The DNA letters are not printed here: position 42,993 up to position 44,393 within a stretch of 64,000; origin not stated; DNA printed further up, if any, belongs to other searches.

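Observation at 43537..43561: Perfect GC-rich palindrome inserted in-frame inside mnmA, adding a Pro/Gly/Arg-rich loop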

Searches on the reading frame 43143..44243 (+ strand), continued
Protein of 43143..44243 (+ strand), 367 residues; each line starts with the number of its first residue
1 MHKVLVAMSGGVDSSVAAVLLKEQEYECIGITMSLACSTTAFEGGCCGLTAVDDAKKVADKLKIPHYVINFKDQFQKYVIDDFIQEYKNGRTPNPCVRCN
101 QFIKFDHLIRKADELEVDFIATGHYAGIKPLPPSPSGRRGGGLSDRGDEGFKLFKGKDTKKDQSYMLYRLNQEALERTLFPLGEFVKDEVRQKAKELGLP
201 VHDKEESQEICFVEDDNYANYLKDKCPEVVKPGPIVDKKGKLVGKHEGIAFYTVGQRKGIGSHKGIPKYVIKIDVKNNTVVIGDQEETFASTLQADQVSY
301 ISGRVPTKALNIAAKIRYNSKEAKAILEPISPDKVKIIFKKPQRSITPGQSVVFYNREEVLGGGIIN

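Call 10: find_homologous_proteins(query=window:43143-44243:+, max_evalue=1e-30)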
Query window:43143-44243:+ (367 aa): 8000 proteins with E <= 1e-30 among 8000 candidates; the best 120 are listed.
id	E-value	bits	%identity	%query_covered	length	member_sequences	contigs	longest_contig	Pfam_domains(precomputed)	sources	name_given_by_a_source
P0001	1.4e-245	832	100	100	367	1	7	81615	PF20259.4,PF03054.23,PF20258.5,PF02540.24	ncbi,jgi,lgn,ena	-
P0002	5.6e-208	708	86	100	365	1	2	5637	PF20259.4,PF03054.23,PF06508.20,PF20258.5,PF02540.24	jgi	-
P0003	1.8e-156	539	66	99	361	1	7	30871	PF24167.2,PF20259.4,PF03054.23,PF06508.20,PF20258.5,PF02540.24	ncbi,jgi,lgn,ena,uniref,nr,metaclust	ncbi:tRNA 2-thiouridine(34) synthase MnmA [Candidatus Saganbacteria bacterium CG08_land_8_20_14_0_20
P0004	2.0e-155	535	66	99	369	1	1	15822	PF20259.4,PF03054.23,PF06508.20,PF20258.5,PF02540.24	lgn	-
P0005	7.0e-155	533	66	96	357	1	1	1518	PF20259.4,PF03054.23,PF06508.20,PF20258.5,PF02540.24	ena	-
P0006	6.3e-153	527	66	98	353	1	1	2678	PF20259.4,PF03054.23,PF20258.5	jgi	-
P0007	2.0e-152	525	61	99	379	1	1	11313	PF20259.4,PF03054.23,PF06508.20,PF20258.5,PF02540.24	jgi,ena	-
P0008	1.3e-151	523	65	99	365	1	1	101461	PF20259.4,PF03054.23,PF06508.20,PF20258.5,PF02540.24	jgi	jgi:tRNA-specific 2-thiouridylase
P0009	4.9e-151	521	65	99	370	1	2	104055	PF00733.28,PF24167.2,PF20259.4,PF03054.23,PF06508.20,PF00764.26,PF20258.5,PF02540.24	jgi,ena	-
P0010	1.1e-150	520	65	98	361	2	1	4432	PF20259.4,PF03054.23,PF06508.20,PF20258.5,PF02540.24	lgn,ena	-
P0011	1.8e-150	519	64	99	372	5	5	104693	PF20259.4,PF03054.23,PF20258.5,PF02540.24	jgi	-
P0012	3.7e-150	518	65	98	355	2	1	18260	PF20259.4,PF03054.23,PF20258.5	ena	-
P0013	4.0e-150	518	64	100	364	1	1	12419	PF20259.4,PF03054.23,PF06508.20,PF20258.5,PF02540.24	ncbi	ncbi:MAG: tRNA 2-thiouridine(34) synthase MnmA [bacterium]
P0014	8.2e-150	517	64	99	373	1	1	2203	PF20259.4,PF03054.23,PF20258.5,PF02540.24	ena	-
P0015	1.6e-149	516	63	99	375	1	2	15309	PF24167.2,PF20259.4,PF03054.23,PF06508.20,PF20258.5,PF02540.24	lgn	-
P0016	2.7e-149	515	61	99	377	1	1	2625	PF20259.4,PF03054.23,PF20258.5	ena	-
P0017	2.8e-149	515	62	99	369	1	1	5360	PF00733.28,PF20259.4,PF03054.23,PF20258.5,PF02540.24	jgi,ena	-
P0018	3.3e-149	515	62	99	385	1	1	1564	PF20259.4,PF03054.23,PF06508.20,PF20258.5,PF02540.24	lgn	-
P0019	6.0e-149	514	62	99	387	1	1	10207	PF20259.4,PF03054.23,PF06508.20,PF20258.5,PF02540.24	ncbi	-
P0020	8.4e-149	513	64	99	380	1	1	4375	PF20259.4,PF03054.23,PF20258.5,PF02540.24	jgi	jgi:tRNA-specific 2-thiouridylase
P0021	2.0e-148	512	62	99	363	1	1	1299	PF20259.4,PF03054.23,PF20258.5,PF02540.24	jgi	jgi:tRNA-specific 2-thiouridylase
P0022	9.6e-148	510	60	99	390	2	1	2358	PF00733.28,PF20259.4,PF03054.23,PF06508.20,PF20258.5,PF02540.24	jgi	jgi:tRNA-specific 2-thiouridylase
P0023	1.4e-147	509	64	99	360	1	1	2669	PF20259.4,PF03054.23,PF06508.20,PF00764.26,PF20258.5,PF02540.24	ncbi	-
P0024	4.6e-147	508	61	95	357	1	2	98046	PF20259.4,PF03054.23,PF20258.5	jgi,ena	-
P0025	6.5e-147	507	62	99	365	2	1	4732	PF00733.28,PF20259.4,PF03054.23,PF20258.5,PF02540.24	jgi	-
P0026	1.8e-146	506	63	100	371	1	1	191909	PF20259.4,PF03054.23,PF20258.5,PF02540.24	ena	-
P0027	7.8e-146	504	63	99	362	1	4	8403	PF20259.4,PF03054.23,PF06508.20,PF20258.5,PF02540.24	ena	-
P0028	1.0e-145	503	62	98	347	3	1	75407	PF20259.4,PF03054.23,PF06508.20,PF20258.5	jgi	-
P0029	1.9e-145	502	61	99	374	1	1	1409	PF20259.4,PF03054.23,PF20258.5,PF02540.24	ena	-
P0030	2.1e-145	502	63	98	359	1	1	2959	PF20259.4,PF03054.23,PF20258.5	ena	-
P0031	3.3e-145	502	62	98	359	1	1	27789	PF20259.4,PF03054.23,PF20258.5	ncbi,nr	ncbi:tRNA 2-thiouridine(34) synthase MnmA [Candidatus Saganbacteria bacterium]|nr:tRNA 2-thiouridine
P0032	3.4e-145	502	61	99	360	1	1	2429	PF20259.4,PF03054.23,PF20258.5,PF02540.24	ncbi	-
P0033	4.8e-145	501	61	98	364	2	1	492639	PF20259.4,PF03054.23,PF20258.5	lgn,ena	-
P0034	9.5e-145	500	62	99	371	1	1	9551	PF20259.4,PF03054.23,PF06508.20,PF20258.5,PF02540.24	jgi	jgi:tRNA-specific 2-thiouridylase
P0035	1.4e-144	499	59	99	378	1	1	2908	PF20259.4,PF03054.23,PF20258.5,PF02540.24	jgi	jgi:tRNA-specific 2-thiouridylase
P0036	1.8e-144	499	59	99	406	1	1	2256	PF20259.4,PF03054.23,PF20258.5,PF02540.24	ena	-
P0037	2.8e-144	499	64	99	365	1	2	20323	PF20259.4,PF03054.23,PF06508.20,PF20258.5,PF02540.24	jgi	-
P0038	3.1e-144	498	62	99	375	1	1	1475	PF20259.4,PF03054.23,PF20258.5,PF02540.24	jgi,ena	-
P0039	3.9e-144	498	63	99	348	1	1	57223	PF24167.2,PF20259.4,PF03054.23,PF06508.20,PF00764.26,PF20258.5,PF02540.24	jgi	jgi:tRNA-specific 2-thiouridylase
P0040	4.3e-144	498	62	99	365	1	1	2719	PF20259.4,PF03054.23,PF06508.20,PF20258.5,PF02540.24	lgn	-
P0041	6.6e-144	497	62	99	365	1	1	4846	PF24167.2,PF20259.4,PF03054.23,PF06508.20,PF00764.26,PF20258.5,PF02540.24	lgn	-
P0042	7.0e-144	497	60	100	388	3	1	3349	PF00733.28,PF20259.4,PF03054.23,PF06508.20,PF20258.5,PF02540.24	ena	-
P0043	8.3e-144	497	61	100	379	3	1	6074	PF20259.4,PF03054.23,PF20258.5,PF02540.24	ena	-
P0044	9.1e-144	497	63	99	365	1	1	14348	PF24167.2,PF20259.4,PF03054.23,PF06508.20,PF00764.26,PF20258.5,PF02540.24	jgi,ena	-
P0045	1.1e-143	497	61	99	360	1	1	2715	PF20259.4,PF03054.23,PF20258.5,PF02540.24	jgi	jgi:tRNA-specific 2-thiouridylase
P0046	1.4e-143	496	60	98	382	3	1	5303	PF20259.4,PF03054.23,PF20258.5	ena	-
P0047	2.7e-143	495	60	99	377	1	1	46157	PF00733.28,PF24167.2,PF20259.4,PF03054.23,PF20258.5,PF02540.24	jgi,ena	-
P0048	4.4e-143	495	62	100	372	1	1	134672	PF20259.4,PF03054.23,PF20258.5,PF02540.24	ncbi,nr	ncbi:tRNA 2-thiouridine(34) synthase MnmA [Candidatus Saganbacteria bacterium]|nr:tRNA 2-thiouridine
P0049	5.3e-143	494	60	99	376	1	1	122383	PF00733.28,PF20259.4,PF03054.23,PF06508.20,PF20258.5,PF02540.24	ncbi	ncbi:MAG: tRNA 2-thiouridine(34) synthase MnmA [bacterium]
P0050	5.9e-143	494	61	95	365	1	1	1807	PF20259.4,PF03054.23,PF20258.5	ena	-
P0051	7.0e-143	494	63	99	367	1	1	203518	PF00733.28,PF24167.2,PF20259.4,PF03054.23,PF20258.5,PF02540.24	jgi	jgi:tRNA-uridine 2-sulfurtransferase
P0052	8.2e-143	494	60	98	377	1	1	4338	PF20259.4,PF03054.23,PF20258.5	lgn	-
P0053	9.4e-143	494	59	99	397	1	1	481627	PF20259.4,PF03054.23,PF20258.5,PF02540.24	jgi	jgi:tRNA-specific 2-thiouridylase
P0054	9.7e-143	493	62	99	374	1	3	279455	PF20259.4,PF03054.23,PF20258.5,PF02540.24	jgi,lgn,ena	-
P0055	1.1e-142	493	62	99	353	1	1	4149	PF20259.4,PF03054.23,PF06508.20,PF20258.5,PF02540.24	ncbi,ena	-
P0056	1.5e-142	493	61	99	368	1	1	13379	PF20259.4,PF03054.23,PF20258.5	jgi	jgi:tRNA-specific 2-thiouridylase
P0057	1.6e-142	493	60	99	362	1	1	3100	PF20259.4,PF03054.23,PF06508.20,PF20258.5,PF02540.24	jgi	jgi:tRNA-specific 2-thiouridylase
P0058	4.6e-142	491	60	99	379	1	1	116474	PF20259.4,PF03054.23,PF20258.5,PF02540.24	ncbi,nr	ncbi:tRNA 2-thiouridine(34) synthase MnmA [Candidatus Saganbacteria bacterium]|nr:tRNA 2-thiouridine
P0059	6.4e-142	491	62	99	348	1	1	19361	PF24167.2,PF20259.4,PF03054.23,PF06508.20,PF20258.5,PF02540.24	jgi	jgi:tRNA-specific 2-thiouridylase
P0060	7.4e-142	491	59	99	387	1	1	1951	PF24167.2,PF20259.4,PF03054.23,PF20258.5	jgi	jgi:tRNA-specific 2-thiouridylase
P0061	1.1e-141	490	61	99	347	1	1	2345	PF24167.2,PF20259.4,PF03054.23,PF06508.20,PF20258.5,PF02540.24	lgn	-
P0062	1.4e-141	490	60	99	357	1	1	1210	PF24167.2,PF20259.4,PF03054.23,PF20258.5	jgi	jgi:tRNA-specific 2-thiouridylase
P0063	1.5e-141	490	62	98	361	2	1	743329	PF20259.4,PF03054.23,PF20258.5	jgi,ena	-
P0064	1.5e-141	490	60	98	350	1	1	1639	PF20259.4,PF03054.23,PF20258.5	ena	-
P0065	1.7e-141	489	61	98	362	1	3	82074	PF20259.4,PF03054.23,PF06508.20,PF20258.5,PF02540.24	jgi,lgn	jgi:tRNA-specific 2-thiouridylase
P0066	1.9e-141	489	61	96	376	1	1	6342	PF20259.4,PF03054.23,PF20258.5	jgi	jgi:tRNA-uridine 2-sulfurtransferase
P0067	2.4e-141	489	61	99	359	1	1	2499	PF20259.4,PF03054.23,PF20258.5,PF02540.24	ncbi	ncbi:MAG: tRNA 2-thiouridine(34) synthase MnmA [Candidatus Margulisiibacteriota bacterium]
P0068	2.4e-141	489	62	100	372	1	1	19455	PF20259.4,PF03054.23,PF20258.5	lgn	-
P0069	2.7e-141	489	62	100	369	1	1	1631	PF20259.4,PF03054.23,PF06508.20,PF20258.5,PF02540.24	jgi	-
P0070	3.3e-141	488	59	99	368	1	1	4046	PF20259.4,PF03054.23,PF06508.20,PF20258.5,PF02540.24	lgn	-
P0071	4.5e-141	488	63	99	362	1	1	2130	PF20259.4,PF03054.23,PF20258.5,PF02540.24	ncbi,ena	-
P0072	9.2e-141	487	62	99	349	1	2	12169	PF20259.4,PF03054.23,PF06508.20,PF20258.5,PF02540.24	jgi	-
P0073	1.0e-140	487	59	99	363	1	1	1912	PF20259.4,PF03054.23,PF20258.5,PF02540.24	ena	-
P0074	1.8e-140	486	60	99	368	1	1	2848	PF20259.4,PF03054.23,PF20258.5,PF02540.24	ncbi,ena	-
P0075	5.5e-140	484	59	99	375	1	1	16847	PF24167.2,PF20259.4,PF03054.23,PF20258.5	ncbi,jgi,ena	ncbi:MAG: tRNA 2-thiouridine(34) synthase MnmA [Candidatus Margulisiibacteriota bacterium]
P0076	6.1e-140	484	59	99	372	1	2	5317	PF20259.4,PF03054.23,PF20258.5,PF02540.24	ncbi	ncbi:MAG: tRNA 2-thiouridine(34) synthase MnmA [Candidatus Margulisiibacteriota bacterium]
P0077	1.2e-139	483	61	100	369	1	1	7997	PF20259.4,PF03054.23,PF00764.26,PF20258.5,PF02540.24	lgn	-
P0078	1.4e-139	483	61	99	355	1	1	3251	PF20259.4,PF03054.23,PF06508.20,PF20258.5,PF02540.24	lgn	-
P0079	3.2e-139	482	61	99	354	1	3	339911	PF20259.4,PF03054.23,PF20258.5,PF02540.24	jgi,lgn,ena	-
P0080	1.2e-138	480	59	99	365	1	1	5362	PF24167.2,PF20259.4,PF03054.23,PF20258.5,PF02540.24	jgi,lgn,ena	-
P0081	1.6e-138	480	57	99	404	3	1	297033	PF20259.4,PF03054.23,PF20258.5,PF02540.24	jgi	jgi:tRNA-specific 2-thiouridylase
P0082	1.7e-138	480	63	98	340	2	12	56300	PF20259.4,PF03054.23,PF20258.5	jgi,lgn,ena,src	-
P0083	2.1e-138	479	61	99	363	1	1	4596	PF20259.4,PF03054.23,PF20258.5,PF02540.24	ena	-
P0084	2.6e-138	479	57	99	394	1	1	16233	PF24167.2,PF20259.4,PF03054.23,PF20258.5,PF02540.24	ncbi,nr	ncbi:MAG: tRNA 2-thiouridine(34) synthase MnmA [Candidatus Margulisbacteria bacterium]|nr:tRNA 2-thi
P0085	3.4e-138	478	60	99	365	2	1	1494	PF24167.2,PF20259.4,PF03054.23,PF06508.20,PF20258.5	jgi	-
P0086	4.8e-138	478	59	99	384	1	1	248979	PF20259.4,PF03054.23,PF06508.20,PF00764.26,PF20258.5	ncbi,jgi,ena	ncbi:MAG: tRNA 2-thiouridine(34) synthase MnmA [Candidatus Margulisiibacteriota bacterium]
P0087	9.4e-138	477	61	99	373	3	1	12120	PF20259.4,PF03054.23,PF06508.20,PF20258.5,PF02540.24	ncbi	ncbi:MAG: tRNA 2-thiouridine(34) synthase MnmA [Candidatus Margulisiibacteriota bacterium]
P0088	9.9e-138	477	61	99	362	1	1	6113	PF20259.4,PF03054.23,PF20258.5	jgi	jgi:tRNA-uridine 2-sulfurtransferase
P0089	1.3e-137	477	61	98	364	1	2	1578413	PF20259.4,PF03054.23,PF06508.20,PF00764.26,PF20258.5,PF02540.24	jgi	jgi:tRNA-uridine 2-sulfurtransferase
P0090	1.8e-137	476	61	100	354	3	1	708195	PF20259.4,PF03054.23,PF20258.5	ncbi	ncbi:MAG: tRNA 2-thiouridine(34) synthase MnmA [Candidatus Margulisiibacteriota bacterium]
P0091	1.9e-137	476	60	100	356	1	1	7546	PF20259.4,PF03054.23,PF20258.5,PF02540.24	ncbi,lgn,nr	ncbi:MAG: tRNA 2-thiouridine(34) synthase MnmA [Candidatus Margulisbacteria bacterium]|nr:tRNA 2-thi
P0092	3.4e-137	475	61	99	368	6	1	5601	PF20259.4,PF03054.23,PF06508.20,PF01171.27,PF00764.26,PF20258.5,PF02540.24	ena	-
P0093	3.7e-137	475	59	99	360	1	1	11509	PF20259.4,PF03054.23,PF06508.20,PF01171.27,PF00764.26,PF20258.5,PF02540.24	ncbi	ncbi:MAG: tRNA 2-thiouridine(34) synthase MnmA [Candidatus Margulisiibacteriota bacterium]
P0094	3.9e-137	475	60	99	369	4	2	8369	PF00733.28,PF24167.2,PF20259.4,PF03054.23,PF20258.5,PF02540.24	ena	-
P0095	5.0e-137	475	60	100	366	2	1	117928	PF20259.4,PF03054.23,PF20258.5,PF02540.24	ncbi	ncbi:MAG: tRNA 2-thiouridine(34) synthase MnmA [Candidatus Margulisiibacteriota bacterium]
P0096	5.9e-137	474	59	99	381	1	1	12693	PF20259.4,PF03054.23,PF20258.5,PF02540.24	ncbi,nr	ncbi:MAG: tRNA 2-thiouridine(34) synthase MnmA [Candidatus Margulisbacteria bacterium]|nr:tRNA 2-thi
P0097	1.0e-136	474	60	96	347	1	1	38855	PF20259.4,PF03054.23,PF06508.20,PF20258.5,PF02540.24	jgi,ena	-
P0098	1.0e-136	474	58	99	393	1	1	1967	PF24167.2,PF20259.4,PF03054.23,PF20258.5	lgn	-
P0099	1.5e-136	473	57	99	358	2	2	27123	PF20259.4,PF03054.23,PF20258.5,PF02540.24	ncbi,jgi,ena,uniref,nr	ncbi:thiouridylase [candidate division WOR-1 bacterium DG_54_3]|uniref:tRNA-specific 2-thiouridylase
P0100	1.5e-136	473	63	94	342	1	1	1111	PF20259.4,PF03054.23,PF20258.5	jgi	jgi:tRNA-specific 2-thiouridylase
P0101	1.5e-136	473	61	99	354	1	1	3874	PF20259.4,PF03054.23,PF20258.5,PF02540.24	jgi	jgi:tRNA-specific 2-thiouridylase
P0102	2.2e-136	473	59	99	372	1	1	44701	PF00733.28,PF20259.4,PF03054.23,PF00764.26,PF20258.5,PF02540.24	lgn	-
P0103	3.1e-136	472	59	99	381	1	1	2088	PF20259.4,PF03054.23,PF20258.5,PF02540.24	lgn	-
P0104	3.6e-136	472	60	96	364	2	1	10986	PF20259.4,PF03054.23,PF20258.5,PF02540.24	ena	-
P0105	6.9e-136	471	60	100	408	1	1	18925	PF20259.4,PF03054.23,PF06508.20,PF20258.5,PF02540.24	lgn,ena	-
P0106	7.3e-136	471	61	99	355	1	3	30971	PF20259.4,PF03054.23,PF00764.26,PF20258.5,PF02540.24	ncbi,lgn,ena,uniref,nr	ncbi:MAG: tRNA-specific 2-thiouridylase [Candidatus Saganbacteria bacterium]|uniref:tRNA-specific 2-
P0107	1.1e-135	470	60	99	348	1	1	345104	PF20259.4,PF03054.23,PF20258.5,PF02540.24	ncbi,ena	-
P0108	2.1e-135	469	60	98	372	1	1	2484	PF20259.4,PF03054.23,PF06508.20,PF20258.5,PF02540.24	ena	-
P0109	3.4e-135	469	60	99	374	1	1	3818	PF20259.4,PF03054.23,PF20258.5,PF02540.24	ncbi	-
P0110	4.0e-135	468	62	99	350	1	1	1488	PF20259.4,PF03054.23,PF20258.5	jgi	jgi:tRNA-specific 2-thiouridylase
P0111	4.4e-135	468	59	98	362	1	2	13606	PF20259.4,PF03054.23,PF20258.5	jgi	jgi:tRNA-specific 2-thiouridylase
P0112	5.3e-135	468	61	99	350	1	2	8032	PF00733.28,PF20259.4,PF03054.23,PF20258.5,PF02540.24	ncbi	-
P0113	2.9e-134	466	60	100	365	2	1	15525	PF20259.4,PF03054.23,PF20258.5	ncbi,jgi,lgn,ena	ncbi:MAG: tRNA 2-thiouridine(34) synthase MnmA [Candidatus Margulisiibacteriota bacterium]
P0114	3.6e-134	465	59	100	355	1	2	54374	PF20259.4,PF03054.23,PF20258.5,PF02540.24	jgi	jgi:tRNA-specific 2-thiouridylase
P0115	8.9e-134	464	60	99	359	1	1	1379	PF20259.4,PF03054.23,PF20258.5,PF02540.24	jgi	jgi:tRNA-specific 2-thiouridylase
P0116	2.9e-133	462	60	94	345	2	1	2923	PF20259.4,PF03054.23,PF20258.5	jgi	-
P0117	3.9e-133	462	59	99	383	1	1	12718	PF20259.4,PF03054.23,PF20258.5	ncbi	-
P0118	5.4e-133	461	59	99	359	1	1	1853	PF24167.2,PF20259.4,PF03054.23,PF20258.5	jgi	jgi:tRNA-specific 2-thiouridylase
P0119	1.9e-132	460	59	100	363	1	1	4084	PF20259.4,PF03054.23,PF20258.5,PF02540.24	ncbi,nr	ncbi:MAG: tRNA 2-thiouridine(34) synthase MnmA [Candidatus Margulisbacteria bacterium]|nr:tRNA 2-thi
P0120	2.0e-132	460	57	99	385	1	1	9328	PF20259.4,PF03054.23,PF20258.5,PF02540.24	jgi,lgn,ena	-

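Call 13: find_encoding_contigs(protein=P0002, flank=10000, max_places=3)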
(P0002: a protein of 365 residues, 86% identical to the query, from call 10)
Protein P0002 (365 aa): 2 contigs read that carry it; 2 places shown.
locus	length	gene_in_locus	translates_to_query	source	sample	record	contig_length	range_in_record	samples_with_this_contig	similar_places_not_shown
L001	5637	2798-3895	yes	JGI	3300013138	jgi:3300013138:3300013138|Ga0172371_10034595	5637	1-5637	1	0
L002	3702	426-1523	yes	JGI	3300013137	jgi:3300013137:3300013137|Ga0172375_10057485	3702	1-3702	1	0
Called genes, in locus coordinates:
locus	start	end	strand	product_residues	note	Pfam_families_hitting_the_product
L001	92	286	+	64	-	PF00890:FAD_binding_2 (weak), PF01134:GIDA (weak), PF01266:DAO (weak), PF07992:Pyr_redox_2 (weak), PF12831:FAD_oxidored (weak), PF13450:NAD_binding_8 (weak)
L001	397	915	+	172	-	PF13310:Virulence_RhuM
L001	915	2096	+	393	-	PF00266:Aminotran_5, PF01041:DegT_DnrJ_EryC1 (weak), PF01212:Beta_elim_lyase (weak)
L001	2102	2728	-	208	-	-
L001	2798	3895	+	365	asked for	PF02540:NAD_synthase (faint), PF03054:tRNA_Me_trans, PF06508:QueC (faint), PF20259:tRNA_Me_trans_M, PF20258:tRNA_Me_trans_C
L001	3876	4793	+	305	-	PF02445:NadA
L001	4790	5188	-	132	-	PF00072:Response_reg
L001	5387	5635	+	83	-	?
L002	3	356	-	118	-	?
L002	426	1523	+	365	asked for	PF02540:NAD_synthase (faint), PF03054:tRNA_Me_trans, PF06508:QueC (faint), PF20259:tRNA_Me_trans_M, PF20258:tRNA_Me_trans_C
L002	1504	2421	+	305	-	PF02445:NadA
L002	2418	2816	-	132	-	PF00072:Response_reg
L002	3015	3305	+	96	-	-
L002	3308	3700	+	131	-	?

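Call 14: find_encoding_contigs(protein=P0001, flank=10000, max_places=8)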
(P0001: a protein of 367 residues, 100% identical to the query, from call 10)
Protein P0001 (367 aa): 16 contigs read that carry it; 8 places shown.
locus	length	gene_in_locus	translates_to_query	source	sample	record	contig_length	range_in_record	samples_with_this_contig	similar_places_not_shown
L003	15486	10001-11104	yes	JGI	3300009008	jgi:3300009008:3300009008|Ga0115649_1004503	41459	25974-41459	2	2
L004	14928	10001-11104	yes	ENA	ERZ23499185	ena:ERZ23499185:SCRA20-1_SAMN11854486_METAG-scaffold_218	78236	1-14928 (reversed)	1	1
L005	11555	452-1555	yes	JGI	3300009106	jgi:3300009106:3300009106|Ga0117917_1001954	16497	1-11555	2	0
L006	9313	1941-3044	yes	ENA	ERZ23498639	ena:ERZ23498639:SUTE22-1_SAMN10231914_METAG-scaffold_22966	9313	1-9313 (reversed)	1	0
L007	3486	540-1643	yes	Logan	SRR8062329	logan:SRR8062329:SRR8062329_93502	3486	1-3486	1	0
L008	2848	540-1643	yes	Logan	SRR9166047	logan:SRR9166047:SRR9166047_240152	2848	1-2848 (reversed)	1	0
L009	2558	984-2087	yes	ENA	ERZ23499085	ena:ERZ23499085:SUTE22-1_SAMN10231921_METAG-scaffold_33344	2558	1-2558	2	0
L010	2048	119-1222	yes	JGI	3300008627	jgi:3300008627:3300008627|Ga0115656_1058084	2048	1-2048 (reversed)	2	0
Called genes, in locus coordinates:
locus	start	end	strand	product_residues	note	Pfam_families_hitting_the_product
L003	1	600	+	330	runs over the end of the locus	PF02568:ThiI, PF03054:tRNA_Me_trans, PF18297:NFACT-R_2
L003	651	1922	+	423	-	PF01053:Cys_Met_Meta_PP, PF00155:Aminotran_1_2, PF01041:DegT_DnrJ_EryC1, PF00266:Aminotran_5 (weak)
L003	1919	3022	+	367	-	PF00561:Abhydrolase_1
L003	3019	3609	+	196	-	PF07021:MetW, PF13489:Methyltransf_23, PF13847:Methyltransf_31, PF08241:Methyltransf_11, PF08242:Methyltransf_12, PF13649:Methyltransf_25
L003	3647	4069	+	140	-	-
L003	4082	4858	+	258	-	PF02540:NAD_synthase, PF01171:ATP_bind_3 (weak), PF06508:QueC (faint)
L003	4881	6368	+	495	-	PF00289:Biotin_carb_N, PF02655:ATP-grasp_3 (weak), PF02786:CPSase_L_D2, PF02222:ATP-grasp, PF07478:Dala_Dala_lig_C, PF02785:Biotin_carb_C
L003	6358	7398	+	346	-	PF01266:DAO (faint), PF01494:FAD_binding_3, PF13450:NAD_binding_8 (weak), PF13738:Pyr_redox_3 (faint)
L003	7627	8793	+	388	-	PF00266:Aminotran_5, PF01041:DegT_DnrJ_EryC1, PF01212:Beta_elim_lyase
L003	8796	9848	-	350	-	-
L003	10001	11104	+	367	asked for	PF02540:NAD_synthase (faint), PF03054:tRNA_Me_trans, PF20259:tRNA_Me_trans_M, PF20258:tRNA_Me_trans_C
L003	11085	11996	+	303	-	PF02445:NadA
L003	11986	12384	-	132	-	PF00072:Response_reg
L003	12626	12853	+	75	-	-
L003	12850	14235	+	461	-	PF01171:ATP_bind_3, PF11734:TilS_C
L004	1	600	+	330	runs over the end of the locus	PF02568:ThiI, PF03054:tRNA_Me_trans, PF18297:NFACT-R_2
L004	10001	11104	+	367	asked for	PF02540:NAD_synthase (faint), PF03054:tRNA_Me_trans, PF20259:tRNA_Me_trans_M, PF20258:tRNA_Me_trans_C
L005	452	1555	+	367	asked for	PF02540:NAD_synthase (faint), PF03054:tRNA_Me_trans, PF20259:tRNA_Me_trans_M, PF20258:tRNA_Me_trans_C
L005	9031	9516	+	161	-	PF01797:Y1_Tnp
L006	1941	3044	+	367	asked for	PF02540:NAD_synthase (faint), PF03054:tRNA_Me_trans, PF20259:tRNA_Me_trans_M, PF20258:tRNA_Me_trans_C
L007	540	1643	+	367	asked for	PF02540:NAD_synthase (faint), PF03054:tRNA_Me_trans, PF20259:tRNA_Me_trans_M, PF20258:tRNA_Me_trans_C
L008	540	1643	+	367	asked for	PF02540:NAD_synthase (faint), PF03054:tRNA_Me_trans, PF20259:tRNA_Me_trans_M, PF20258:tRNA_Me_trans_C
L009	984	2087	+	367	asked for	PF02540:NAD_synthase (faint), PF03054:tRNA_Me_trans, PF20259:tRNA_Me_trans_M, PF20258:tRNA_Me_trans_C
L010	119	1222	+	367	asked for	PF02540:NAD_synthase (faint), PF03054:tRNA_Me_trans, PF20259:tRNA_Me_trans_M, PF20258:tRNA_Me_trans_C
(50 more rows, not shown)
